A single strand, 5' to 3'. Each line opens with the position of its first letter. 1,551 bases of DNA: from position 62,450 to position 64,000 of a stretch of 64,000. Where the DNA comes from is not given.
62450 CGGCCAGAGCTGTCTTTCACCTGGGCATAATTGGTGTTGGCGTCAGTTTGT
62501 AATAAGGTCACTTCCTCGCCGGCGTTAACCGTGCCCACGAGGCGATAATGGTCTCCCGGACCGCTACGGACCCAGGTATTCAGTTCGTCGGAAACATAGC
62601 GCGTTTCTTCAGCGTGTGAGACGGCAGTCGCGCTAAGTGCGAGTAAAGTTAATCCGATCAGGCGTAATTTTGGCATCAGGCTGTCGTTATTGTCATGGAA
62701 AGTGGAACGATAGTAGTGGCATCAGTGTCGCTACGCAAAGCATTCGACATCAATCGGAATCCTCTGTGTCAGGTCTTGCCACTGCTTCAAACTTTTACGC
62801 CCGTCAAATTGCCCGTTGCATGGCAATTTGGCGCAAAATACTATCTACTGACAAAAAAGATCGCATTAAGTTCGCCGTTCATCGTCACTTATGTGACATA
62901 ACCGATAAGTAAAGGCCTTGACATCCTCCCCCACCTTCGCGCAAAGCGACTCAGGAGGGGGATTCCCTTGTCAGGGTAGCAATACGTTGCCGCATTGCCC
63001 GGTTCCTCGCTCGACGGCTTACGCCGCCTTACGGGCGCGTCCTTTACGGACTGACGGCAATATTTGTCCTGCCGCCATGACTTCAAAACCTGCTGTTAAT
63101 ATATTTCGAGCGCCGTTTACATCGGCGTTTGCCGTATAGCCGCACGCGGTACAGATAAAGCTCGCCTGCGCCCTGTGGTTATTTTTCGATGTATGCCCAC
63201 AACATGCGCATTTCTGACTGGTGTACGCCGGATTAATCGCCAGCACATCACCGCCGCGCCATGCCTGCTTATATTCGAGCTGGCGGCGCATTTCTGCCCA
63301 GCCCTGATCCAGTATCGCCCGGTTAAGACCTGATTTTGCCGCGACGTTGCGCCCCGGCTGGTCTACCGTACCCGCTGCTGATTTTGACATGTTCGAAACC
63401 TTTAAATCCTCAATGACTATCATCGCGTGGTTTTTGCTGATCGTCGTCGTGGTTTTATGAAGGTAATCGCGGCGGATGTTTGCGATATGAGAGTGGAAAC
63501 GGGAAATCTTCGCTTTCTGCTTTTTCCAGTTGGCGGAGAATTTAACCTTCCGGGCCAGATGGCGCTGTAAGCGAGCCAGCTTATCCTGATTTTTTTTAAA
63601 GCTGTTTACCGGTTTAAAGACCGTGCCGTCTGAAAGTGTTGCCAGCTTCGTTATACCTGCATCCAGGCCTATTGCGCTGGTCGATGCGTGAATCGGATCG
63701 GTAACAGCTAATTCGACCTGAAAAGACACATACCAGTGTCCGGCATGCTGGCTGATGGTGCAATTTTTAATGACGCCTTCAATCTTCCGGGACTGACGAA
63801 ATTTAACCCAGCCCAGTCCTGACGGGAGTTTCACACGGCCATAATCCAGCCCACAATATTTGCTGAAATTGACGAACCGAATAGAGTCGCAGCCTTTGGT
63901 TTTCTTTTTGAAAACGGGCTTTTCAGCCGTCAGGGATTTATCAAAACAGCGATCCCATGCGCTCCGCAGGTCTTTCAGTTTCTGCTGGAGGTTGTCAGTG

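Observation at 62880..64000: TnpB-type RNA-guided nuclease gene next to ygiM where ygiF was expected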

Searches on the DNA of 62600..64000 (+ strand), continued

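Call 38: search_dna_similar(query=L004:1441-1623:+, collection=ecoli_genomes, mode=near, max_rows=25)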
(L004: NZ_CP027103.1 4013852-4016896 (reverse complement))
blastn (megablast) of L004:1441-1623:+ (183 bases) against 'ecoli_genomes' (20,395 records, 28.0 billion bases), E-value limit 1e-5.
Records with a match: 5425; places in all: 5573; records where one place covers at least 80% of the query: 10.
Genomes with a match: 5425 of 5426; with a place that covers at least 80% of the query: 10. Places per genome that has any: lowest 1, median 1, highest 2. On chromosomes: 5572 places; on plasmids: 1.
Best place of each record, by identity: >=99% 2961; 95-99% 2464.
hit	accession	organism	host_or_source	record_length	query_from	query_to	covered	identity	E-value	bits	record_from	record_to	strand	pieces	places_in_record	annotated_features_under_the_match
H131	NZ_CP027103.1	Escherichia coli strain RM14723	dog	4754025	1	183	100%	100.0%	4e-90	339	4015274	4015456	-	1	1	ygiF: inorganic triphosphatase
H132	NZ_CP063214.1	Escherichia coli strain ERP001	Red panda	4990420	1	183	100%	100.0%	4e-90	339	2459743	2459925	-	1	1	ygiF: inorganic triphosphatase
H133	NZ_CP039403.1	Escherichia coli strain 382634_2f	Homo sapiens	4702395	1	183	100%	100.0%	4e-90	339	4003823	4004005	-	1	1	ygiF: inorganic triphosphatase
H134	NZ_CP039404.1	Escherichia coli strain 377323_2f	Homo sapiens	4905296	1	183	100%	100.0%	4e-90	339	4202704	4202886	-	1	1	ygiF: inorganic triphosphatase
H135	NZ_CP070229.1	Escherichia coli strain EC12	Homo sapiens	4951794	1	183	100%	100.0%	4e-90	339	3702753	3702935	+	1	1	ygiF: inorganic triphosphatase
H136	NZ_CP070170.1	Escherichia coli strain FDAARGOS_1284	Homo sapiens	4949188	1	183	100%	100.0%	4e-90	339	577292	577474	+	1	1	ygiF: inorganic triphosphatase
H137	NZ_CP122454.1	Escherichia coli strain 82.0311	Human urine sample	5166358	1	183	100%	100.0%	4e-90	339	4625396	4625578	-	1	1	ygiF: inorganic triphosphatase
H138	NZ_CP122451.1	Escherichia coli strain 82.0312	Human urine sample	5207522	1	183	100%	100.0%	4e-90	339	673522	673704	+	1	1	ygiF: inorganic triphosphatase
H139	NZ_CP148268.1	Escherichia coli strain Z1323PEC0014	Dog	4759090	1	183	100%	100.0%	4e-90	339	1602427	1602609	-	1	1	ygiF: inorganic triphosphatase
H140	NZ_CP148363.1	Escherichia coli strain Z1323HEC0355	Homo sapiens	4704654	1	183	100%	100.0%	4e-90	339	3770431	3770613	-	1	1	ygiF: inorganic triphosphatase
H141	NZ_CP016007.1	Escherichia coli strain NGF1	Mus musculus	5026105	1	183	67%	99.2%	9e-22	222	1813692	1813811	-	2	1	ygiF: inorganic triphosphatase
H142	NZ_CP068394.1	Escherichia coli strain M-17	medicine "BIOFLOR"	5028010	1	183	67%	99.2%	9e-22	222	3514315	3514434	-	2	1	ygiF: inorganic triphosphatase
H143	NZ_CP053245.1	Escherichia coli strain SCU-485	Homo sapiens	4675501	1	183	67%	99.2%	9e-22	222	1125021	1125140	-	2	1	ygiF: inorganic triphosphatase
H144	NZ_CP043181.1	Escherichia coli O2:H6 strain PG20180057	mouse gut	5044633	1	183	67%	99.2%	9e-22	222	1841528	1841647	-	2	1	ygiF: inorganic triphosphatase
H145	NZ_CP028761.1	Escherichia coli strain A13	Sheep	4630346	1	183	67%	99.2%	9e-22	222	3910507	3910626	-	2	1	ygiF: inorganic triphosphatase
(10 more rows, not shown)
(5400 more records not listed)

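Call 43: get_annotated_region(hit=H3, flank=6000)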
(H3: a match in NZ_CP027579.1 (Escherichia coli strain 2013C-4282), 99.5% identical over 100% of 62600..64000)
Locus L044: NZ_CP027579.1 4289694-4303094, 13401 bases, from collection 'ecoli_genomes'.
description: Escherichia coli strain 2013C-4282 chromosome, complete genome
organism: Escherichia coli strain 2013C-4282 (NCBI taxid 562)
replicon: chromosome; assembly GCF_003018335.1
host: Homo sapiens; source: stool; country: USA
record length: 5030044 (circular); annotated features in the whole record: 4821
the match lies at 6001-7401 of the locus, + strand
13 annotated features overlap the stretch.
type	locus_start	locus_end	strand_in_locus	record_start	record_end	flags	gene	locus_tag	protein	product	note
CDS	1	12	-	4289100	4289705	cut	ttdB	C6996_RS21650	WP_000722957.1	L(+)-tartrate dehydratase subunit beta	-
CDS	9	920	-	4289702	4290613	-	ttdA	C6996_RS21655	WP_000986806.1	L(+)-tartrate dehydratase subunit alpha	-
CDS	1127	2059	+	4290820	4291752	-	ttdR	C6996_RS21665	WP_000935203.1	L-tartrate utilization transcriptional activator TtdR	-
CDS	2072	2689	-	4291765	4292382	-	plsY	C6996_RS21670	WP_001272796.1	glycerol-3-phosphate 1-O-acyltransferase PlsY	-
CDS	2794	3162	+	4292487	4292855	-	folB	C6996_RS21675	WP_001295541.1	bifunctional dihydroneopterin aldolase/7,8-dihydroneopterin epimerase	-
CDS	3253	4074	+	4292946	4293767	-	bacA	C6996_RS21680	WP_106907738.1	undecaprenyl-diphosphate phosphatase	-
CDS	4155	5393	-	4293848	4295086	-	cca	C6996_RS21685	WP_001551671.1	fused tRNA nucleotidyltransferase/2',3'-cyclic phosphodiesterase/2' nucleotidase/phosphatase Cca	-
CDS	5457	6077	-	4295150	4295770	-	ygiM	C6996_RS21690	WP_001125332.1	TIGR04211 family SH3 domain-containing protein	-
CDS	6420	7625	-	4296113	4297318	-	-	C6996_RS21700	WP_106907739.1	RNA-guided endonuclease InsQ/TnpB family protein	-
CDS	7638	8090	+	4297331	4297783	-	tnpA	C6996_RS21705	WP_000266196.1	IS200/IS605-like element ISEc41 family transposase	-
CDS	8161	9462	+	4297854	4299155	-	ygiF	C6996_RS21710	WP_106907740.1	inorganic triphosphatase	-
CDS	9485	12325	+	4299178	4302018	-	glnE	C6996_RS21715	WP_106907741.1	bifunctional [glutamate--ammonia ligase]-adenylyl-L-tyrosine phosphorylase/[glutamate--ammonia-ligase] adenylyltransferase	-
CDS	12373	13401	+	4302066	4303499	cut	hldE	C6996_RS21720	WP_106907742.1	bifunctional D-glycero-beta-D-manno-heptose-7-phosphate kinase/D-glycero-beta-D-manno-heptose 1-phosphate adenylyltransferase HldE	-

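Call 44: get_annotated_region(hit=H81, flank=6000)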
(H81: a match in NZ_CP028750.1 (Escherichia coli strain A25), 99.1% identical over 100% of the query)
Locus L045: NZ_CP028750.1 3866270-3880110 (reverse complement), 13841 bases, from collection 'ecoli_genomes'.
description: Escherichia coli strain A25 chromosome, complete genome
organism: Escherichia coli strain A25 (NCBI taxid 562)
replicon: chromosome; assembly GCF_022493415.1
host: monkey; source: feces; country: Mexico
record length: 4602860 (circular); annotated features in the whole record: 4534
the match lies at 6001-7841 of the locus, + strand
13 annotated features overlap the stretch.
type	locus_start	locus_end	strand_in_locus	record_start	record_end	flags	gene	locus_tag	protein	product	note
CDS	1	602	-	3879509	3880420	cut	ttdA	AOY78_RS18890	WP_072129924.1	L(+)-tartrate dehydratase subunit alpha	-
CDS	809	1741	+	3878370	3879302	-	ttdR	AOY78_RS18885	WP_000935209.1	L-tartrate utilization transcriptional activator TtdR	-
CDS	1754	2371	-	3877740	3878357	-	plsY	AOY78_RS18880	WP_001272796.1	glycerol-3-phosphate 1-O-acyltransferase PlsY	-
CDS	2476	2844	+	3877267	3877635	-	folB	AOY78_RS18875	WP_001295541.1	bifunctional dihydroneopterin aldolase/7,8-dihydroneopterin epimerase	-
CDS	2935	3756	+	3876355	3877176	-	bacA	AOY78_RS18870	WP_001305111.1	undecaprenyl-diphosphate phosphatase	-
CDS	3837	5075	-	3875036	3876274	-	cca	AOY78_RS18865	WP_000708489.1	fused tRNA nucleotidyltransferase/2',3'-cyclic phosphodiesterase/2' nucleotidase/phosphatase Cca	-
CDS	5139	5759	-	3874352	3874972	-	ygiM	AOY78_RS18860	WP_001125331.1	TIGR04211 family SH3 domain-containing protein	-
CDS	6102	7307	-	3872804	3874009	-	-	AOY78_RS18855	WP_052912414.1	RNA-guided endonuclease InsQ/TnpB family protein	-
CDS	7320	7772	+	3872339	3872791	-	tnpA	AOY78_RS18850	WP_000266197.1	IS200/IS605-like element ISEc41 family transposase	-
CDS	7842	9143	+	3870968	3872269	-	ygiF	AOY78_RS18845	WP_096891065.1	inorganic triphosphatase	-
CDS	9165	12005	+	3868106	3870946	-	glnE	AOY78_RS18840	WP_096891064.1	bifunctional [glutamate--ammonia ligase]-adenylyl-L-tyrosine phosphorylase/[glutamate--ammonia-ligase] adenylyltransferase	-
CDS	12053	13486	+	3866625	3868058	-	hldE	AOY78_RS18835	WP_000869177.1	bifunctional D-glycero-beta-D-manno-heptose-7-phosphate kinase/D-glycero-beta-D-manno-heptose 1-phosphate adenylyltransferase HldE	-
CDS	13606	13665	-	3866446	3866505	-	ibsE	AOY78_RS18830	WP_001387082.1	type I toxin-antitoxin system Ibs family toxin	-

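Call 45: get_annotated_region(hit=H36, flank=6000)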
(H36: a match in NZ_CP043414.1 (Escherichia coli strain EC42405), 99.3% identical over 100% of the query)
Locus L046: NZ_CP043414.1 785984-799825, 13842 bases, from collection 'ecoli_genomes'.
description: Escherichia coli strain EC42405 chromosome, complete genome
organism: Escherichia coli strain EC42405 (NCBI taxid 562)
replicon: chromosome; assembly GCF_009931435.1
host: bovine; source: missing; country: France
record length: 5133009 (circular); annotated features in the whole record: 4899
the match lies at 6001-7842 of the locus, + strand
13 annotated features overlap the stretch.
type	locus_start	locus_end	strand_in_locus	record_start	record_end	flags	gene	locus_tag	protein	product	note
CDS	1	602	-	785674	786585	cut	ttdA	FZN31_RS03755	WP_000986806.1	L(+)-tartrate dehydratase subunit alpha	-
CDS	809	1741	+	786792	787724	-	ttdR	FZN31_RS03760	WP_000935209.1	L-tartrate utilization transcriptional activator TtdR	-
CDS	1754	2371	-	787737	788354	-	plsY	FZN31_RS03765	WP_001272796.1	glycerol-3-phosphate 1-O-acyltransferase PlsY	-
CDS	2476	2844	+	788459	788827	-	folB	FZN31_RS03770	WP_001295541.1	bifunctional dihydroneopterin aldolase/7,8-dihydroneopterin epimerase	-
CDS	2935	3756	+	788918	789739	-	bacA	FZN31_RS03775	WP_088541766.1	undecaprenyl-diphosphate phosphatase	-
CDS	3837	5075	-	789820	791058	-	cca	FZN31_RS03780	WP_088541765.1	fused tRNA nucleotidyltransferase/2',3'-cyclic phosphodiesterase/2' nucleotidase/phosphatase Cca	-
CDS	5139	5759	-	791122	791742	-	ygiM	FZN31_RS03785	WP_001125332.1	TIGR04211 family SH3 domain-containing protein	-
CDS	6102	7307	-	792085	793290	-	-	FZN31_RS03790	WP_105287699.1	RNA-guided endonuclease InsQ/TnpB family protein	-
CDS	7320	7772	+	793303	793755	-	tnpA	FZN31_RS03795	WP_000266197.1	IS200/IS605-like element ISEc41 family transposase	-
CDS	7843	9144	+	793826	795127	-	ygiF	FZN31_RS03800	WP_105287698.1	inorganic triphosphatase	-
CDS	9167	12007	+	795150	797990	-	glnE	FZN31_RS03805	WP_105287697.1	bifunctional [glutamate--ammonia ligase]-adenylyl-L-tyrosine phosphorylase/[glutamate--ammonia-ligase] adenylyltransferase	-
CDS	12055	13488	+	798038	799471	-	hldE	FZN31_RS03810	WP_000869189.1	bifunctional D-glycero-beta-D-manno-heptose-7-phosphate kinase/D-glycero-beta-D-manno-heptose 1-phosphate adenylyltransferase HldE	-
CDS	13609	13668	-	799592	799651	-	-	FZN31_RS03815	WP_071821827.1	type I toxin-antitoxin system Ibs family toxin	-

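Call 52: build_rna_model(alignment_id=A2, structure=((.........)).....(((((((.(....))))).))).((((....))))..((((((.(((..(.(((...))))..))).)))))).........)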
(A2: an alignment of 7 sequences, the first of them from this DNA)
Model R1 built from alignment A2 (7 sequences, 100 columns); structure: as given.
model positions 99; base pairs 27; branch points 3; effective number of sequences 0.99; information 0.591 bits per position. Calibrated on 0.2 Mb of random sequence (short: E-values are rough).
structure used (alignment columns):
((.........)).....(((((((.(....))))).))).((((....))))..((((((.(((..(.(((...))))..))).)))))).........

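Call 53: search_with_rna_model(model_id=R1, sources=[window, L005, L006, L007, L008, L009, L010, L011, L012, L013, L014, L015, L016, L017, L018, L019, L020, L021, L022, L023, L024, L025, L026, L027, L028, L029, L030, L031, L032, L033, L034, L035, L036, L037, L038, L039, L040, L041, L042, L043], max_evalue=1, make_alignment=true)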
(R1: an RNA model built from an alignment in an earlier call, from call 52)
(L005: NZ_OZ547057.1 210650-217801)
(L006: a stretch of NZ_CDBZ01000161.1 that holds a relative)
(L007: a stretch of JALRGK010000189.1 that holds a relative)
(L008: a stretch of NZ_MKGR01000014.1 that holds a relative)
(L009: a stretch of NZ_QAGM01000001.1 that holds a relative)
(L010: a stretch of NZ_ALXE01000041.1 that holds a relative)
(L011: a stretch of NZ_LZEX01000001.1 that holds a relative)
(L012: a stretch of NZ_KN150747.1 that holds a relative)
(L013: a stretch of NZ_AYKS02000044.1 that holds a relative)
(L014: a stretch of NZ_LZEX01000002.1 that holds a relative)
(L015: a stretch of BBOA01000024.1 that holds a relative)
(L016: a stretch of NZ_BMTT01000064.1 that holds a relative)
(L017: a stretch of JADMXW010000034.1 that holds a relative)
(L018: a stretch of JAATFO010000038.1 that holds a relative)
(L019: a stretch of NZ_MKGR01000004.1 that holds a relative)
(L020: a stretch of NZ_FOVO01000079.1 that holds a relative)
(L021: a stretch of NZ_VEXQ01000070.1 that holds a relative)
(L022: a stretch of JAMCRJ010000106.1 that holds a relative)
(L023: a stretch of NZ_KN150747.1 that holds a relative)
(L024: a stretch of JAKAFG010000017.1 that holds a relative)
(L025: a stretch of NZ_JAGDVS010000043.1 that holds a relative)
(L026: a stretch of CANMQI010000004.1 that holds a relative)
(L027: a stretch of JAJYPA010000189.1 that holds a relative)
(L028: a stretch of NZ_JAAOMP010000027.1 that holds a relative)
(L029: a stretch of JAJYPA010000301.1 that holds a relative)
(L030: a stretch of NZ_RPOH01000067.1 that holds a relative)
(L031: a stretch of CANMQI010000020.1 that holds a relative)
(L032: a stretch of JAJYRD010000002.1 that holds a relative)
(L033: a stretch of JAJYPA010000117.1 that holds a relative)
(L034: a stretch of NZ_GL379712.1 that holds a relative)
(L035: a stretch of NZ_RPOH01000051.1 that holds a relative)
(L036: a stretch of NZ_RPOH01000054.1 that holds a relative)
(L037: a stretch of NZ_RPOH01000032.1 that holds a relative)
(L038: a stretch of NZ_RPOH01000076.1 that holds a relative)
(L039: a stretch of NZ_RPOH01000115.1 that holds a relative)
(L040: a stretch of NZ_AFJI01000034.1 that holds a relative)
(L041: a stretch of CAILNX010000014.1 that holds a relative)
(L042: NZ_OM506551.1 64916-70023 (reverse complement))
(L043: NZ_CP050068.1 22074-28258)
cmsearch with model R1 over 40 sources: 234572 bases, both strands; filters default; matches with E-value up to 1: 39.
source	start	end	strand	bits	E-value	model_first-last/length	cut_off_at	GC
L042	2630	2728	+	117.3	6.3e-25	1-99/99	no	0.6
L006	1704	1802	+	114.7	2.4e-24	1-99/99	no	0.6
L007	1755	1853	+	114.7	2.4e-24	1-99/99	no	0.6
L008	3680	3778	+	113.3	5.3e-24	1-99/99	no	0.58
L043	1416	1513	+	113.2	5.6e-24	1-99/99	no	0.58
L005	2860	2957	-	108.3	7.7e-23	1-99/99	no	0.58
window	62918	63017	-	101.9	2.3e-21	1-99/99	no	0.61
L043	3690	3789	+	101.4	3.1e-21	1-99/99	no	0.55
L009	3676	3763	+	54.1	3.1e-10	1-99/99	no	0.55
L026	3698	3785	+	36.9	2.9e-06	1-99/99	no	0.53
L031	3683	3770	+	35.6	6.1e-06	1-99/99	no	0.52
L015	1666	1753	+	33.3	2.1e-05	1-99/99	no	0.56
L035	397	484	+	32.8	2.6e-05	1-99/99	no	0.59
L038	344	431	+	32.8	2.6e-05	1-99/99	no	0.6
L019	3665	3752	+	32.5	3.1e-05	1-99/99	no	0.56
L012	3653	3740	+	32.4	3.3e-05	1-99/99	no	0.58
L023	3653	3740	+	32.4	3.3e-05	1-99/99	no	0.58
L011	3653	3740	+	31.9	4.4e-05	1-99/99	no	0.57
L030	613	700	+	31.5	5.3e-05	1-99/99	no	0.58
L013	3653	3740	+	31.2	6.4e-05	1-99/99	no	0.6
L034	1058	1145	+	30.8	7.8e-05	1-99/99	no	0.58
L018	3665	3752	+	30.8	7.8e-05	1-99/99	no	0.62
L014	3653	3740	+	30.5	8.9e-05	1-99/99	no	0.59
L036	391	478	+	29.4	0.00016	1-99/99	no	0.59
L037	355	442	+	28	0.00035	1-99/99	no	0.58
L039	316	403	+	27.8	0.00039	1-99/99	no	0.57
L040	3178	3264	+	27.5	0.00045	1-99/99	no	0.56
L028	3745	3819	+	25.4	0.0014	1-99/99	no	0.6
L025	2788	2858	+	23.9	0.0032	1-99/99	no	0.58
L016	1975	2057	+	22.7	0.0059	1-94/99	3'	0.58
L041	3022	3106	+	22.5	0.0067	1-99/99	no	0.66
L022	2209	2308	+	21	0.015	1-99/99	no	0.6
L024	3763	3862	+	21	0.015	1-99/99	no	0.6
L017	3665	3752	+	19.7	0.03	1-99/99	no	0.5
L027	3763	3862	+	19.7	0.03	1-99/99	no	0.61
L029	3763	3862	+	19.6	0.03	1-99/99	no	0.6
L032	3746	3816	+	19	0.044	1-99/99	no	0.59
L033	630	708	+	17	0.12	1-99/99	no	0.57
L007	1809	1844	-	13.5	0.81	55-90/99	no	0.67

Alignment A3: 39 matches aligned to the model, 186 columns, each read 5' to 3' on its own strand. Consensus structure (alignment columns), stored with it:
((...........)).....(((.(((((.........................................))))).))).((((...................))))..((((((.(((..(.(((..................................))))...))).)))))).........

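Call 63: search_dna_similar(query=L001:6019-8460:+, collection=ecoli_genomes, mode=near, max_rows=5)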
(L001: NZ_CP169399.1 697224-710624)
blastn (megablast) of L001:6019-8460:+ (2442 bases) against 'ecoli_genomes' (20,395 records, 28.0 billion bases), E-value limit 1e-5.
Records with a match: 5438; places in all: 5444; records where one place covers at least 80% of the query: 146.
Genomes with a match: 5425 of 5426; with a place that covers at least 80% of the query: 146. Places per genome that has any: lowest 1, median 1, highest 4. On chromosomes: 5426 places; on plasmids: 18.
Best place of each record, by identity: >=99% 4497; 95-99% 928; 80-90% 1; 60-80% 12.
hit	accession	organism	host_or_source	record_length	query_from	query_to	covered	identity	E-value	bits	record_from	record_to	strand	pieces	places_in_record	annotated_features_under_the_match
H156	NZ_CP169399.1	Escherichia coli strain MFDS1022581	Animal source foods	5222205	1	2442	100%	100.0%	0e+0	4510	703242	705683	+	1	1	RNA-guided endonuclease InsQ/TnpB family protein | tnpA: IS200/IS605-like element ISEc41 family transposase | ygiF: inorganic triphosphatase | ygiM: TIGR04211 family SH3 domain-containing protein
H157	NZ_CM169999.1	Escherichia coli strain N96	Tibetan Pig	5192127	1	2442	100%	100.0%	0e+0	4505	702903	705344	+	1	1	RNA-guided endonuclease InsQ/TnpB family protein | tnpA: IS200/IS605-like element ISEc41 family transposase | ygiF: inorganic triphosphatase | ygiM: TIGR04211 family SH3 domain-containing protein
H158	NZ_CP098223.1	Escherichia coli strain Z0117EC0005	Canis lupus familiaris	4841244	1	2442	100%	99.5%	0e+0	4449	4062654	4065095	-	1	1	RNA-guided endonuclease InsQ/TnpB family protein | tnpA: IS200/IS605-like element ISEc41 family transposase | ygiF: inorganic triphosphatase | ygiM: TIGR04211 family SH3 domain-containing protein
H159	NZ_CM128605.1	Escherichia coli strain E200086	Homo sapiens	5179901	1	2442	100%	99.5%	0e+0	4449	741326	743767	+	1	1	RNA-guided endonuclease InsQ/TnpB family protein | tnpA: IS200/IS605-like element ISEc41 family transposase | ygiF: inorganic triphosphatase | ygiM: TIGR04211 family SH3 domain-containing protein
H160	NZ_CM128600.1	Escherichia coli strain E400634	Homo sapiens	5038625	1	2442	100%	99.5%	0e+0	4449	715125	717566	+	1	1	RNA-guided endonuclease InsQ/TnpB family protein | tnpA: IS200/IS605-like element ISEc41 family transposase | ygiF: inorganic triphosphatase | ygiM: TIGR04211 family SH3 domain-containing protein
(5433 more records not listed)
